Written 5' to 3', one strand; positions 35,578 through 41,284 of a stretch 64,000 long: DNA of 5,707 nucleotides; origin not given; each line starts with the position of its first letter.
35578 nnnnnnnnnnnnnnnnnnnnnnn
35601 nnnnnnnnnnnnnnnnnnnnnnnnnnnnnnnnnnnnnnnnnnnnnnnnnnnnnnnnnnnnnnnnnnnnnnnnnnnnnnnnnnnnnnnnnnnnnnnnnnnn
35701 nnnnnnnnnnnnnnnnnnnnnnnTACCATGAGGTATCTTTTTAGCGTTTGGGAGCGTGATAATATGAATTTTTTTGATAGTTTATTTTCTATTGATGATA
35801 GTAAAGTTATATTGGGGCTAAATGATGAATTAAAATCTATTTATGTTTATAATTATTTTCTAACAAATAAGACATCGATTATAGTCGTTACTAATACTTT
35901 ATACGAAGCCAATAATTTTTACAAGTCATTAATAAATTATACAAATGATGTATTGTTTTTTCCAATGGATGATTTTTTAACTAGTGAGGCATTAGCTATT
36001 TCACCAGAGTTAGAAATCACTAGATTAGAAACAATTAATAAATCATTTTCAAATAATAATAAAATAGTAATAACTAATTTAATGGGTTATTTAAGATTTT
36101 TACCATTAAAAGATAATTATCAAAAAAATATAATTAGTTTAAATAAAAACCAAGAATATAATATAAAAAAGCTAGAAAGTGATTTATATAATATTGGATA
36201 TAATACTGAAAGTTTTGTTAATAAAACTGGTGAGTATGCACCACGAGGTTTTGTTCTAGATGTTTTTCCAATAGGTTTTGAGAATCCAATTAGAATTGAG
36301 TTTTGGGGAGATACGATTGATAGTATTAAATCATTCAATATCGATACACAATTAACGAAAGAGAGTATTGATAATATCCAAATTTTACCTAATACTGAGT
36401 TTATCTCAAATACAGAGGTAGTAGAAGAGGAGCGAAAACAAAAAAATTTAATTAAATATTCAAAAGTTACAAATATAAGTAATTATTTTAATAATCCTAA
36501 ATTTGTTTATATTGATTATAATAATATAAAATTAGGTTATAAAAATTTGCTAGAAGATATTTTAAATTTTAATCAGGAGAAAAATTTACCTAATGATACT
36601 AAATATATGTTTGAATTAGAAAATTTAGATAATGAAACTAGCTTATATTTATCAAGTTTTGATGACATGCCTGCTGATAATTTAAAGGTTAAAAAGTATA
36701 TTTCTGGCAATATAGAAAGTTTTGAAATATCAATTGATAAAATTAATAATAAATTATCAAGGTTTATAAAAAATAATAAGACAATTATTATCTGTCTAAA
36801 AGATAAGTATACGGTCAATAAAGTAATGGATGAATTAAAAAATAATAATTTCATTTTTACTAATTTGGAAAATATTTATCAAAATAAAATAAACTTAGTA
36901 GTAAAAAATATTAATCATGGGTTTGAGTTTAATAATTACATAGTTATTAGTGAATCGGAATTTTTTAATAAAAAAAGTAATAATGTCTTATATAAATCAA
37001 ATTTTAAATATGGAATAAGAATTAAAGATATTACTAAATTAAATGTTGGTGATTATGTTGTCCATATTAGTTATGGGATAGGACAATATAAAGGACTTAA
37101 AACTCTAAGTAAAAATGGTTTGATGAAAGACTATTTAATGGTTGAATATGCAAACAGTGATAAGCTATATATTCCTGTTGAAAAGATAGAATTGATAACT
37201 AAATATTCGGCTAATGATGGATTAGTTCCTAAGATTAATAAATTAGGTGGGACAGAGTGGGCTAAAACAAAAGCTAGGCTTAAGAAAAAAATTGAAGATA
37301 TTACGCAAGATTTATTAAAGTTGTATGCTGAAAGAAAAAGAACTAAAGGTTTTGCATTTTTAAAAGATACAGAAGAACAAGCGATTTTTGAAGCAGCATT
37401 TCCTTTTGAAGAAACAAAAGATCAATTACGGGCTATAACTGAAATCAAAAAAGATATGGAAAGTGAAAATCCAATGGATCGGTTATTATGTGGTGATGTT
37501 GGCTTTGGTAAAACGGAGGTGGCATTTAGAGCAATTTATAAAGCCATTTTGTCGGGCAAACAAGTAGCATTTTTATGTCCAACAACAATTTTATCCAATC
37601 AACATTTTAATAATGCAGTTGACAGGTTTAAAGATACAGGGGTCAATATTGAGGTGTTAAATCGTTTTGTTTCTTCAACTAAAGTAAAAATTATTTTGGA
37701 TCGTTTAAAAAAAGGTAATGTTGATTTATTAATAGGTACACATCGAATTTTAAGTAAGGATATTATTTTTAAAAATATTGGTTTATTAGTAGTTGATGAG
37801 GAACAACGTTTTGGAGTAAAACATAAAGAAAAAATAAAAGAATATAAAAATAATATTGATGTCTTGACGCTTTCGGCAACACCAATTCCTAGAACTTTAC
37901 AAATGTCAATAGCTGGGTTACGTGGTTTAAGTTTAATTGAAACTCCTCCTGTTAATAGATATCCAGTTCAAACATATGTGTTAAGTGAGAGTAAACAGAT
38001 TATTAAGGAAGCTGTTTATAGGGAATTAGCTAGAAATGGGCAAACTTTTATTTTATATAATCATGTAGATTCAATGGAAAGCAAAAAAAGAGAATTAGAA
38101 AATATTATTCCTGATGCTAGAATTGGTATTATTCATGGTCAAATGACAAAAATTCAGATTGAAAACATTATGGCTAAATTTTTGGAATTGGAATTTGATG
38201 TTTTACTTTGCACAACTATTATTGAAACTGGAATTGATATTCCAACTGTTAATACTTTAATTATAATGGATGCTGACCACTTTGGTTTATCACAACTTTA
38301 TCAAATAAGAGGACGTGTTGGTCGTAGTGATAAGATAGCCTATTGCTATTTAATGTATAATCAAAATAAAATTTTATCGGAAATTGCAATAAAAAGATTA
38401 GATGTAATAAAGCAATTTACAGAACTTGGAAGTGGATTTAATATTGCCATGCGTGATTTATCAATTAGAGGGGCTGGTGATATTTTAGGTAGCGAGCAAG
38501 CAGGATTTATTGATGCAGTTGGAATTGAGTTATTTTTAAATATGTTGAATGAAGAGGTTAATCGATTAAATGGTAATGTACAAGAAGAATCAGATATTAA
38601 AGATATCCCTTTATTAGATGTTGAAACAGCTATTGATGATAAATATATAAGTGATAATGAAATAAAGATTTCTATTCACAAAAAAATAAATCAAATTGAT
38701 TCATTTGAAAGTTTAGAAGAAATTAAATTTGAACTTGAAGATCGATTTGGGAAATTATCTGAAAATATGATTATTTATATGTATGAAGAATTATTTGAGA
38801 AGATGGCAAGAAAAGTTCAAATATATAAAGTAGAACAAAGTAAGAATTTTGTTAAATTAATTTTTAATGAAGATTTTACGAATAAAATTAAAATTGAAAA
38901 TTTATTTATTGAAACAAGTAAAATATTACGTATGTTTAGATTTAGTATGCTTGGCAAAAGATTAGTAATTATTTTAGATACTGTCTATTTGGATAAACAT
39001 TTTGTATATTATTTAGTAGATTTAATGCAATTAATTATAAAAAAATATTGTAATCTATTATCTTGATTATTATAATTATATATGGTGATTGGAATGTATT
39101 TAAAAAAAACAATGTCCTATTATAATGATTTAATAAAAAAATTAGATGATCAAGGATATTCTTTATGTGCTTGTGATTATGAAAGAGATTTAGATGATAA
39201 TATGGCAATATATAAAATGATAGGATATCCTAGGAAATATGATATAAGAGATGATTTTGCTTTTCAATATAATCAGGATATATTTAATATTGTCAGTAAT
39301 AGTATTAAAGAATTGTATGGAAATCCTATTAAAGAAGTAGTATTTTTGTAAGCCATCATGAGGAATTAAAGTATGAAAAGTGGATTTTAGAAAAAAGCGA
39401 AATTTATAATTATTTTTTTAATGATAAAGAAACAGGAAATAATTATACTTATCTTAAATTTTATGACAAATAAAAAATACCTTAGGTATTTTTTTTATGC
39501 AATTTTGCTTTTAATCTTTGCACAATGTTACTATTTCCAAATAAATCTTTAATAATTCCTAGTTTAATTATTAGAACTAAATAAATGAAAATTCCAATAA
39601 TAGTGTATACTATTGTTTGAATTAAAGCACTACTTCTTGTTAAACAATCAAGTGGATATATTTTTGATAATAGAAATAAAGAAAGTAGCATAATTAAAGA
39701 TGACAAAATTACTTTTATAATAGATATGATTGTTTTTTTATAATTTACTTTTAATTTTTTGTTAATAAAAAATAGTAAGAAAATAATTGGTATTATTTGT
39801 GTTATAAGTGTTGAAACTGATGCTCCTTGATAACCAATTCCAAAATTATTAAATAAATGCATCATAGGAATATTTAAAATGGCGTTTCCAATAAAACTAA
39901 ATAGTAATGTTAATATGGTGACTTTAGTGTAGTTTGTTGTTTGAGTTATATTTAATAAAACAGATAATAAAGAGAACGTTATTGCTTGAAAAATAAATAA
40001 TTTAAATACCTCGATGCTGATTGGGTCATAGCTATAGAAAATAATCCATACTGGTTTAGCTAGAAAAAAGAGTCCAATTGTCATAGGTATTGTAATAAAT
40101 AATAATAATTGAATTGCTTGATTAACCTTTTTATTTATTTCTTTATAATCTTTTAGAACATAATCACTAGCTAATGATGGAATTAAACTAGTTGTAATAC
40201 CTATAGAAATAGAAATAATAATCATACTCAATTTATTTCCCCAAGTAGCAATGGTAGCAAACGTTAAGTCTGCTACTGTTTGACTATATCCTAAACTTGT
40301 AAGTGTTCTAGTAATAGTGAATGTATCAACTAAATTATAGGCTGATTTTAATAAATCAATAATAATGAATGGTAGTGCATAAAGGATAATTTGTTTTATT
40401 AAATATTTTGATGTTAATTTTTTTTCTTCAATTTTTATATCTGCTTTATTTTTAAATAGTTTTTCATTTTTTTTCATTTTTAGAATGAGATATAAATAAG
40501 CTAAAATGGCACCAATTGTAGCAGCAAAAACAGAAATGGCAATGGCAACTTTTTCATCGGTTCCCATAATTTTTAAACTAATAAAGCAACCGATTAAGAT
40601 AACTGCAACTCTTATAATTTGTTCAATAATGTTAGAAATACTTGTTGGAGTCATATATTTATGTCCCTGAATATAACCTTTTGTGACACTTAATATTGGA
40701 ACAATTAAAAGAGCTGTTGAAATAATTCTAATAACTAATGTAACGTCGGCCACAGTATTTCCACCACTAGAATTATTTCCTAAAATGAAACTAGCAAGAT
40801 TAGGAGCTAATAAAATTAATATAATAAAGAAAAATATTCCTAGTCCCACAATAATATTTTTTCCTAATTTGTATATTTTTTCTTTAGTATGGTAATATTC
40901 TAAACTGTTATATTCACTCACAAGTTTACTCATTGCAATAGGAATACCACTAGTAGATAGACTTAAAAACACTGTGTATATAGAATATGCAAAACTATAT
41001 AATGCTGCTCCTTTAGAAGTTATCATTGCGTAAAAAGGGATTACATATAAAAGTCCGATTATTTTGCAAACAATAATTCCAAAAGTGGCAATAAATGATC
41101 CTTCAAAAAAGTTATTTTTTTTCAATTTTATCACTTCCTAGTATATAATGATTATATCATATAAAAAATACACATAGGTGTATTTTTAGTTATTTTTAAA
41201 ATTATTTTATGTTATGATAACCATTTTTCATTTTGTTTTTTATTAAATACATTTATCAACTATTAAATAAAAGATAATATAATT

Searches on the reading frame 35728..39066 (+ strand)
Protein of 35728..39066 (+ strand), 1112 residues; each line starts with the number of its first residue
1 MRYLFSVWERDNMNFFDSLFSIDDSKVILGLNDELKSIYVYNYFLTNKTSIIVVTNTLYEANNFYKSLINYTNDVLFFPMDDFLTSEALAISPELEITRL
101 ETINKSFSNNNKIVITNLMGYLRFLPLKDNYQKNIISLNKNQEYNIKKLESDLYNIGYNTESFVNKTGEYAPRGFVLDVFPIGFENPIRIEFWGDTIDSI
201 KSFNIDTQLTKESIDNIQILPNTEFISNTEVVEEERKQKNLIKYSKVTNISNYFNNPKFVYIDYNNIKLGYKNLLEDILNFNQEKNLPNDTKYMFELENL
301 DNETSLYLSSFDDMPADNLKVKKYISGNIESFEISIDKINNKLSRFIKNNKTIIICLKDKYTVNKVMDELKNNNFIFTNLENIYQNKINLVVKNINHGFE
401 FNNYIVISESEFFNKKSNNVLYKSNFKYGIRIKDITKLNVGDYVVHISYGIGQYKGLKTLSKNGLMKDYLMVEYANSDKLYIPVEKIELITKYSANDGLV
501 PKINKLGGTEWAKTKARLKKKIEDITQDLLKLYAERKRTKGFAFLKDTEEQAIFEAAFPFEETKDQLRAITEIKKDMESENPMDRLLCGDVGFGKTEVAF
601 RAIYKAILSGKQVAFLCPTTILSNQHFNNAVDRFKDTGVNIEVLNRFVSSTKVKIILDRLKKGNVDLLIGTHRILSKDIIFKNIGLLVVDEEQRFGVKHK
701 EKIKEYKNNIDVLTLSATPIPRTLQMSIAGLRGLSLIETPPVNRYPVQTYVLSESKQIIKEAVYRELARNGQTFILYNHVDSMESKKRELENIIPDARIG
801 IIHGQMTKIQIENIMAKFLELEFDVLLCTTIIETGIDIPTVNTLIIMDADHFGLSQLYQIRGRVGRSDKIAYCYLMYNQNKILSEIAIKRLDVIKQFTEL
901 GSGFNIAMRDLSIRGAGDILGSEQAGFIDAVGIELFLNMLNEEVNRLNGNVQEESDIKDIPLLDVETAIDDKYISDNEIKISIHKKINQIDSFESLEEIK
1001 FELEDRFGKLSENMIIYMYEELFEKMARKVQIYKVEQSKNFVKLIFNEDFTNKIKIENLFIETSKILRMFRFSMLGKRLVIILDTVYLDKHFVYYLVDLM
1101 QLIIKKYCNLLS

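Call 28: search_protein_families(library=pfam, proteins=[window:35728-39066:+], max_evalue=0.00001)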
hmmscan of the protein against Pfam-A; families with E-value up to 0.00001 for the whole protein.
window:35728-39066:+ (1112 aa): 6 families
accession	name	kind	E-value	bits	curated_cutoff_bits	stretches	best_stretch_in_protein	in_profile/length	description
PF00270.35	DEAD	-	9.1e-25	87.8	26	1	563-725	1-165/167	DEAD/DEAH box helicase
PF17757.6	UvrB_inter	-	2.7e-23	82.3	22.9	1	136-225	1-91/91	UvrB interaction domain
PF00271.37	Helicase_C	-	2.1e-21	76.7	23.5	1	761-867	8-109/110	Helicase conserved C-terminal domain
PF02559.22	CarD_TRCF_RID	-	3.9e-20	72.1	23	1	438-494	1-57/57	CarD-like/TRCF RID domain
PF03461.20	TRCF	-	8.7e-14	52.1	25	1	963-1052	1-90/95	TRCF domain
PF04851.21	ResIII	-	3.8e-11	43.6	22.5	1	563-719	5-162/164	Type III restriction enzyme, res subunit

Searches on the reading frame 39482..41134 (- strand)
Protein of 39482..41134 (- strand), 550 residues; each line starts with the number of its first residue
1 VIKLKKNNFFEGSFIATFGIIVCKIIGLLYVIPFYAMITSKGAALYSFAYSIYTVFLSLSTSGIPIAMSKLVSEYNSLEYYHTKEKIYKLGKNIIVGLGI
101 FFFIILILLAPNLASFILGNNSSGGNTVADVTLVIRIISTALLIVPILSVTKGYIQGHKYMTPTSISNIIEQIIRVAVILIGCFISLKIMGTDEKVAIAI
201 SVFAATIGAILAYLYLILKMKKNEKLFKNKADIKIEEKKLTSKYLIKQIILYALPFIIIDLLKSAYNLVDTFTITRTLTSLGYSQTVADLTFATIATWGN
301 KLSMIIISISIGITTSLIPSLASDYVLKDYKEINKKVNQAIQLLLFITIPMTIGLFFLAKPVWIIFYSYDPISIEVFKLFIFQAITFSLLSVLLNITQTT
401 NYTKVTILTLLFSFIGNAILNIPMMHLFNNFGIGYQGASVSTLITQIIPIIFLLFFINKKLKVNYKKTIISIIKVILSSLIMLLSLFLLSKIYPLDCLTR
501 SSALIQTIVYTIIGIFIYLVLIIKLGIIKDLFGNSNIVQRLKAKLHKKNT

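Call 28: search_protein_families(library=pfam, proteins=[window:39482-41134:-], max_evalue=0.00001)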
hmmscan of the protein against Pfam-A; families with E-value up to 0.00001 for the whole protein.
window:39482-41134:- (550 aa): 3 families
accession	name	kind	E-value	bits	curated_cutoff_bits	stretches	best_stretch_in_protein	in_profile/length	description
PF01943.22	Polysacc_synt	-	9.6e-23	81.4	28.2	1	11-322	3-271/274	Polysaccharide biosynthesis protein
PF03023.19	MurJ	-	1.6e-12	47.3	27.4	1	44-489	12-432/451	Lipid II flippase MurJ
PF01554.23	MatE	-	9.6e-06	25.8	24.9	1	297-421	32-159/161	MatE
